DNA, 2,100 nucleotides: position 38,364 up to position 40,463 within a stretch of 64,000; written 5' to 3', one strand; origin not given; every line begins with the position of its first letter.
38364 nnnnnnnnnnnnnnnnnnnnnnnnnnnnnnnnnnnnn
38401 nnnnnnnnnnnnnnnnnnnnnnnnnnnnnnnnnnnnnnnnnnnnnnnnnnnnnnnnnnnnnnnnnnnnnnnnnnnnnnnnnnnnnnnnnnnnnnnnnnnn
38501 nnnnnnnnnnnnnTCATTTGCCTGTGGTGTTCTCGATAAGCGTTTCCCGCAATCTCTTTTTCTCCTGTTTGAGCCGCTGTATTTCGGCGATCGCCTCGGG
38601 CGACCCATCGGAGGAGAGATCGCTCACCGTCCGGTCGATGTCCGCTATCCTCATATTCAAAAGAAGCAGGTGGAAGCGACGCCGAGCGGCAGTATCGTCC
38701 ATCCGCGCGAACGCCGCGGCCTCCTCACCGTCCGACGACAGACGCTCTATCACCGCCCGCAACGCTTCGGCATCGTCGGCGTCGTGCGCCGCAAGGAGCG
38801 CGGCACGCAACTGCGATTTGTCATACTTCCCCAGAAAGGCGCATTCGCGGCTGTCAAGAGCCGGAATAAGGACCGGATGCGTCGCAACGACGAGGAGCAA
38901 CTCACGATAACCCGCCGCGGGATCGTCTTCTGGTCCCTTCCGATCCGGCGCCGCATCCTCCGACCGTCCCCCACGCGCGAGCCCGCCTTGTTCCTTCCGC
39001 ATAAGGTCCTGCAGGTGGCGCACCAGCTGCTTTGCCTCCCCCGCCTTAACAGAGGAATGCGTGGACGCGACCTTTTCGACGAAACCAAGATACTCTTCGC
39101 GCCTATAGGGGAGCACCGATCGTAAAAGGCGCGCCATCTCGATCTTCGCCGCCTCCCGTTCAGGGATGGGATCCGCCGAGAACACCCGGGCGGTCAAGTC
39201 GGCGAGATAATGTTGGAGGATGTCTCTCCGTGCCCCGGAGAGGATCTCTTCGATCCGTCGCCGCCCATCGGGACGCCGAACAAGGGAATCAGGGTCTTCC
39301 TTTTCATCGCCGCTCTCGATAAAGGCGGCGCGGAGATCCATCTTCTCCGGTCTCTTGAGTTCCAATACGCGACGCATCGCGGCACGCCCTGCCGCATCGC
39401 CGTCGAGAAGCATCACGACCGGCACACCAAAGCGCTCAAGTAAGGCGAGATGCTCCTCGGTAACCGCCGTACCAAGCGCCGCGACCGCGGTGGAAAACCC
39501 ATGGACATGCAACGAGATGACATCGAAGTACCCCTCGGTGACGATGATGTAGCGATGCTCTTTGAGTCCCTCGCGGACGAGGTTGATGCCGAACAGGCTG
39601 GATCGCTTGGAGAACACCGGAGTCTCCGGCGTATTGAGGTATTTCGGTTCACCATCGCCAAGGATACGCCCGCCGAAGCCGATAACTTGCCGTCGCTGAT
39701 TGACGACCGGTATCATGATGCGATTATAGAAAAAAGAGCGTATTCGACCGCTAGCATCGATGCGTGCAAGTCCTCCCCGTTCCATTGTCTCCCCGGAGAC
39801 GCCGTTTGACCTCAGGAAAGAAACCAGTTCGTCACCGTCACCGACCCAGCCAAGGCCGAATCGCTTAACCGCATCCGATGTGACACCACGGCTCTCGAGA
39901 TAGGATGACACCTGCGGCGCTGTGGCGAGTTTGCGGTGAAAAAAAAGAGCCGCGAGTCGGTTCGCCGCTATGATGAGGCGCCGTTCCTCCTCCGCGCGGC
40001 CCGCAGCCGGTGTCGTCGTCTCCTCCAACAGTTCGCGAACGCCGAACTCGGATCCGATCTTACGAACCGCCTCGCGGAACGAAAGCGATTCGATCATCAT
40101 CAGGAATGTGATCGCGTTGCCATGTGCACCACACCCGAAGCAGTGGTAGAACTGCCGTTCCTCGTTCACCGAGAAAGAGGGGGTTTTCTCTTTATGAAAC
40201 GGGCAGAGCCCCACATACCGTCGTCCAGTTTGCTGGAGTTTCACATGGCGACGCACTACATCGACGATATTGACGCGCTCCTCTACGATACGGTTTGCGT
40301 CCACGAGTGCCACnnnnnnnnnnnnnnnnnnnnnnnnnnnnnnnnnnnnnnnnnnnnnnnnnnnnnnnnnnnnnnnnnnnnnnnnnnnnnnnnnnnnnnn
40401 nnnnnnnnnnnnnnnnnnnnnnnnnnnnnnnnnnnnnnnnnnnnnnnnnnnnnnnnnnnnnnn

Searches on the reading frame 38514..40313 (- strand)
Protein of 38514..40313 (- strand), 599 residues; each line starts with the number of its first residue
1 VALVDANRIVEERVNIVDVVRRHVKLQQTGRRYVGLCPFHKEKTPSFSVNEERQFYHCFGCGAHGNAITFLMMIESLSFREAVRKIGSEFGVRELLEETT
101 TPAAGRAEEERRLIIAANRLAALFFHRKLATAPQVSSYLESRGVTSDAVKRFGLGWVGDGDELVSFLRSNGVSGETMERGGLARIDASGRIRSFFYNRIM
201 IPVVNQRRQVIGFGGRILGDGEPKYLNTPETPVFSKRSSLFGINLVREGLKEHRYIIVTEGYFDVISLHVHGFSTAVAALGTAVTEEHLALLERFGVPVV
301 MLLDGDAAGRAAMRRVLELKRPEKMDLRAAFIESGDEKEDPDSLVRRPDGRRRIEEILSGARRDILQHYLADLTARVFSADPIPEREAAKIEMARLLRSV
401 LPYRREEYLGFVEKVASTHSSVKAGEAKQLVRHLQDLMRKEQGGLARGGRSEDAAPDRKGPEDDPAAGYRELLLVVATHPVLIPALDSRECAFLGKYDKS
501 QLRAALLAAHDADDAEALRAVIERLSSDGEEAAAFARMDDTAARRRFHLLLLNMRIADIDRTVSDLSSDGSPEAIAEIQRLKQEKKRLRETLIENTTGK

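Call 67: search_protein_families(library=pfam, proteins=[window:38514-40313:-], max_evalue=0.0001)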
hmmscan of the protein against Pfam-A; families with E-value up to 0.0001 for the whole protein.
window:38514-40313:- (599 aa): 6 families
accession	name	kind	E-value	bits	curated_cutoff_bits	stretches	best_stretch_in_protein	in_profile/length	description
PF01807.25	Zn_ribbon_DnaG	-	1.2e-34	118.5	24.9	1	10-92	9-91/98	CHC2 zinc finger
PF08275.17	DNAG_N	-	3e-32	111.9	26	1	124-245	1-126/128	DNA primase catalytic core, N-terminal domain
PF13155.12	Toprim_2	-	2.5e-16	60.3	22.1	1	257-343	1-86/88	Toprim-like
PF13662.12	Toprim_4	-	7.3e-15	55.4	25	1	255-328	2-82/85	Toprim domain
PF01751.28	Toprim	-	5.9e-09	36.4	23.1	1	256-322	2-86/96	Toprim domain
PF13362.12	Toprim_3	-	2.6e-08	34.6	27.2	1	256-347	2-91/95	Toprim domain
